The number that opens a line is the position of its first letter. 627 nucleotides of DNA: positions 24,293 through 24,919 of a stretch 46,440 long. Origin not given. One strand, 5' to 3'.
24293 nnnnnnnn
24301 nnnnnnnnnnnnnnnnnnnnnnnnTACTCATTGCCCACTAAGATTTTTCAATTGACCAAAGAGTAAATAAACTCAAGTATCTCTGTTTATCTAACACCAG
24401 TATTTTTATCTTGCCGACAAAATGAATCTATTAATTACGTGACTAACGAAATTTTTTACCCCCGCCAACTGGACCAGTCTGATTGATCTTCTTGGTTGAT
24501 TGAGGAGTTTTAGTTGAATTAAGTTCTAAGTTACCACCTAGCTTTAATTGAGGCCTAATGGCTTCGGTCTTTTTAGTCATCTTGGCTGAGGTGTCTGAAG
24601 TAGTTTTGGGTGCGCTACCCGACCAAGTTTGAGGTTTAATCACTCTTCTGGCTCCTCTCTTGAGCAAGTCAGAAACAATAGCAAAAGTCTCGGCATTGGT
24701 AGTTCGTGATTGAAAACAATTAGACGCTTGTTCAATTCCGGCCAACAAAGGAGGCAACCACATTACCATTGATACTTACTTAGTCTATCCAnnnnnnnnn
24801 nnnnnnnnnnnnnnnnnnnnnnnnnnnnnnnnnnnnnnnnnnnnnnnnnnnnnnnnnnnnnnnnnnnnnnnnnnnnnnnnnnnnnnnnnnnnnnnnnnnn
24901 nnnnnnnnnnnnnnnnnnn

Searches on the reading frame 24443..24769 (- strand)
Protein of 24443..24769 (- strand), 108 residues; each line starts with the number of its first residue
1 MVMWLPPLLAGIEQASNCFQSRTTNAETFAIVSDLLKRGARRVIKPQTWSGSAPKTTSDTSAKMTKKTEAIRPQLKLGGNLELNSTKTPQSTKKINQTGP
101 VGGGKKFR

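Call 7: search_protein_families(library=pfam, proteins=[window:24443-24769:-], max_evalue=0.01)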
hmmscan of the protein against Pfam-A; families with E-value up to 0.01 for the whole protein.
window:24443-24769:- (108 aa): 0 families

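Call 51: search_protein_families(library=pfam, proteins=[window:24443-24769:-], max_evalue=1)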
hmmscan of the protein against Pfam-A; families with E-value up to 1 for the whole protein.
window:24443-24769:- (108 aa): 2 families
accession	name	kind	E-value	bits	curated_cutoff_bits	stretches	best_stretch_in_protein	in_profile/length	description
PF21227.3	Myb_DNA-binding_7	-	0.098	13.1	27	0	20-41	14-36/49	Myb-like DNA-binding domain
PF00935.25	Ribosomal_L44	-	0.44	11.4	25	1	35-69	17-51/76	Ribosomal protein L44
